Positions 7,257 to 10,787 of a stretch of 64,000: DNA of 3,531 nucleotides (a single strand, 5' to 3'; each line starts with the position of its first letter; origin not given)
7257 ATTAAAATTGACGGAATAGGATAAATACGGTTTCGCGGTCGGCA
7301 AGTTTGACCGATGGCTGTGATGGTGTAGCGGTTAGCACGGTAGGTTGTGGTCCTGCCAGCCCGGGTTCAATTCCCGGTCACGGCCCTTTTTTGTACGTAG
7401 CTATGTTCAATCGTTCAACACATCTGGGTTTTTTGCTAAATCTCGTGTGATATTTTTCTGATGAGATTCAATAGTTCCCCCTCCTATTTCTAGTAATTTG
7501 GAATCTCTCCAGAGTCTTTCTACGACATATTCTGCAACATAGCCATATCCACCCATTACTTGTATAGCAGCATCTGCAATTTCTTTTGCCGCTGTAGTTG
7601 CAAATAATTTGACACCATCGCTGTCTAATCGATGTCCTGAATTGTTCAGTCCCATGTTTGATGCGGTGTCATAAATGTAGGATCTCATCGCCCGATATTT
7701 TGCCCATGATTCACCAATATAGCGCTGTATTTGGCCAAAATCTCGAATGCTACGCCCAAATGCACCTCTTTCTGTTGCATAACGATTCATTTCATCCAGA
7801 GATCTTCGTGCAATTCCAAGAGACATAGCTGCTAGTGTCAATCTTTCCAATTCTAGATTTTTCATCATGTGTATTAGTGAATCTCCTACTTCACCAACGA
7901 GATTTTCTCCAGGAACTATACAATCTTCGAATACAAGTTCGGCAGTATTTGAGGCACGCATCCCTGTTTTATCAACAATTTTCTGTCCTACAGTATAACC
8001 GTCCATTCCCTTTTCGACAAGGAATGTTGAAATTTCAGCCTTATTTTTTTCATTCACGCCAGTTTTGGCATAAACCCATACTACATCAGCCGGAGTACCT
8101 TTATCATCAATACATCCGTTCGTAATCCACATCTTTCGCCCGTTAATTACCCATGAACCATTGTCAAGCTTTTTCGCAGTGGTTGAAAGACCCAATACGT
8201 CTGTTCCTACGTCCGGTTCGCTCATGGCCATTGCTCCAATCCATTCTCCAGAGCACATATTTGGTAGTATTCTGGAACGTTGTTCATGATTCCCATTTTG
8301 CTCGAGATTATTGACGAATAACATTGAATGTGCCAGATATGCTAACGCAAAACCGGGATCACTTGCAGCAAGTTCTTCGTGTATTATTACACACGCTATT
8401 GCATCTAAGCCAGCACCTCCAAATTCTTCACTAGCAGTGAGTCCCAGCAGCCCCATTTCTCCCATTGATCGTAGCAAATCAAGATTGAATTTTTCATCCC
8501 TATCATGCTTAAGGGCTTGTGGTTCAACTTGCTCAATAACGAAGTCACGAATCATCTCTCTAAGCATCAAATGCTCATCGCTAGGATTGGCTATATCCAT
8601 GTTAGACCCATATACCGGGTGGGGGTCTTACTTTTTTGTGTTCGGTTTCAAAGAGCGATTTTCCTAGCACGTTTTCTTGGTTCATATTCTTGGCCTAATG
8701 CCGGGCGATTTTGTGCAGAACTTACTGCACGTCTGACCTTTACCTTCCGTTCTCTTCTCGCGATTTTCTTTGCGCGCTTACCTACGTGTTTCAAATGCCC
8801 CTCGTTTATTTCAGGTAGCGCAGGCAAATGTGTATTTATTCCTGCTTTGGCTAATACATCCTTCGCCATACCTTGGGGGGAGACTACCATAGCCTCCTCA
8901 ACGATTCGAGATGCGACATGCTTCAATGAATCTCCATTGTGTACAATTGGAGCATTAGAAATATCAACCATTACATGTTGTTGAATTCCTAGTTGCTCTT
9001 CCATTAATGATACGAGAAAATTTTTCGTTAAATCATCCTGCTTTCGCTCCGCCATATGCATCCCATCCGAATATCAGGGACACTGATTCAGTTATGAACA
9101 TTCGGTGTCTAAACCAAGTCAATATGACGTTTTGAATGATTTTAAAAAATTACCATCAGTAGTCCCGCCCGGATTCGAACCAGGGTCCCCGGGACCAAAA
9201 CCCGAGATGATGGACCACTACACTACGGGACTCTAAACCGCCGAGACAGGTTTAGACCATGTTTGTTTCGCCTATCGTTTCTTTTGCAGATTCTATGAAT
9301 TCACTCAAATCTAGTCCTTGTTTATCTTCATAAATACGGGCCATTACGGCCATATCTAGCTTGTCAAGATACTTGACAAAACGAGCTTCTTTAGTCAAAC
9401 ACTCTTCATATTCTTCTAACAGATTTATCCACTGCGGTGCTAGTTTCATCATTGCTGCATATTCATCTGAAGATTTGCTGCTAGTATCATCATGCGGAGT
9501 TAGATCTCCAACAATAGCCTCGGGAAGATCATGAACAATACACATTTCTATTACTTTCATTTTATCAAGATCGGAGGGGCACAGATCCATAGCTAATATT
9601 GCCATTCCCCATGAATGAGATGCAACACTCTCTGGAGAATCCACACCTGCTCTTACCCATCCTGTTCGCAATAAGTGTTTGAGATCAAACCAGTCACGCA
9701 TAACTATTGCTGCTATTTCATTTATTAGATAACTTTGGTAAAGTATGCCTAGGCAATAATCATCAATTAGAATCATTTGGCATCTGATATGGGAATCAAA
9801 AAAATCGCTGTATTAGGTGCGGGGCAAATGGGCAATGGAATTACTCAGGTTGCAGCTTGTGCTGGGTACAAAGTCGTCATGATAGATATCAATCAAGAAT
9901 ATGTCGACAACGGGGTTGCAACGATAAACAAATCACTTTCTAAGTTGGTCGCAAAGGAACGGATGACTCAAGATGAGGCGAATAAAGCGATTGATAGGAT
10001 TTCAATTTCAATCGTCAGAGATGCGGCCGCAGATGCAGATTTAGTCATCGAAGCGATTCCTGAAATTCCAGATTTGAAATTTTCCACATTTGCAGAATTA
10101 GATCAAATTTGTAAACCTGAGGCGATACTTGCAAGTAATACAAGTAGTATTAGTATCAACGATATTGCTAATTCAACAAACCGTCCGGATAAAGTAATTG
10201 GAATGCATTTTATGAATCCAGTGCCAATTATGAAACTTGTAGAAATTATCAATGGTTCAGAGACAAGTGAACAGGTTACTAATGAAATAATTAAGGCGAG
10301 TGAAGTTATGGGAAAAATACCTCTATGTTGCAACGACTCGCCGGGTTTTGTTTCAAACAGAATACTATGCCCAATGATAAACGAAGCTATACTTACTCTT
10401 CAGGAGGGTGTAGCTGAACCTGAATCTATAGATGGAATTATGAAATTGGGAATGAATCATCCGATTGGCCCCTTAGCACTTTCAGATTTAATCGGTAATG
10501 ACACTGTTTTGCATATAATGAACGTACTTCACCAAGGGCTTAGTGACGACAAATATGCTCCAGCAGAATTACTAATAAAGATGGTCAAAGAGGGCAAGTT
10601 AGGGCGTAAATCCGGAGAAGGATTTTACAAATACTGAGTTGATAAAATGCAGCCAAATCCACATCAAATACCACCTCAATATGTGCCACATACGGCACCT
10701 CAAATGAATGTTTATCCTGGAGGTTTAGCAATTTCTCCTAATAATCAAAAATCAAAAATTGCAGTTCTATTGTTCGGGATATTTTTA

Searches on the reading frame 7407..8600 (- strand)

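Call 70: search_protein_families(library=pfam, proteins=[window:7407-8600:-], max_evalue=0.00001)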
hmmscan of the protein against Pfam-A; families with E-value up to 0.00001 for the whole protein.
window:7407-8600:- (397 aa): 4 families
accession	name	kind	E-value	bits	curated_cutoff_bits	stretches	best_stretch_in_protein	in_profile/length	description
PF00441.29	Acyl-CoA_dh_1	-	1.5e-36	126.2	22.4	1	245-387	7-148/150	Acyl-CoA dehydrogenase, C-terminal domain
PF02771.21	Acyl-CoA_dh_N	-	2.7e-34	118.4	22.9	1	7-119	1-113/113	Acyl-CoA dehydrogenase, N-terminal domain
PF02770.24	Acyl-CoA_dh_M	-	5.9e-23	81.3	33.3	1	123-227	1-97/97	Acyl-CoA dehydrogenase, middle domain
PF08028.16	Acyl-CoA_dh_2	-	7.8e-17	62.3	22.7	1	254-368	1-124/134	Acyl-CoA dehydrogenase, C-terminal domain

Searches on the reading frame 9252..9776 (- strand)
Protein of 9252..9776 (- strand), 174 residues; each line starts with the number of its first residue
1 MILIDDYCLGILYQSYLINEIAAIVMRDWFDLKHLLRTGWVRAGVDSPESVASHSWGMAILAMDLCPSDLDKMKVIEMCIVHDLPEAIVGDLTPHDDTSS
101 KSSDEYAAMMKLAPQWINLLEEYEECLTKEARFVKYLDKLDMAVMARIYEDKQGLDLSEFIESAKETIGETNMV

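Call 70: search_protein_families(library=pfam, proteins=[window:9252-9776:-], max_evalue=0.00001)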
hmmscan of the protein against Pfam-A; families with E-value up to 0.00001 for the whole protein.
window:9252-9776:- (174 aa): 3 families
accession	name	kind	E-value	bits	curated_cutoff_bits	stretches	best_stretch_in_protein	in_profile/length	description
PF13023.12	HD_3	-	5.5e-32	111.4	22.5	1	32-169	4-158/165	HD domain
PF01966.28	HD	-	1e-07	32.7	22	1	51-142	1-115/116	HD domain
PF12917.13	YfbR-like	-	4.1e-07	30.3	25.9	1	44-155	19-149/182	5'-deoxynucleotidase YfbR-like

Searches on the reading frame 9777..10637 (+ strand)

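Call 70: search_protein_families(library=pfam, proteins=[window:9777-10637:+], max_evalue=0.00001)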
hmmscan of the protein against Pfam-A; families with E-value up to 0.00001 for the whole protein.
window:9777-10637:+ (286 aa): 2 families
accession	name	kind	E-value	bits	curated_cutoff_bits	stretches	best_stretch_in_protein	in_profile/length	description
PF02737.24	3HCDH_N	-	3.7e-64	216.4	22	1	9-187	1-179/180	3-hydroxyacyl-CoA dehydrogenase, NAD binding domain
PF00725.27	3HCDH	-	3.5e-35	120.8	22.1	1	190-286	1-97/97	3-hydroxyacyl-CoA dehydrogenase, C-terminal domain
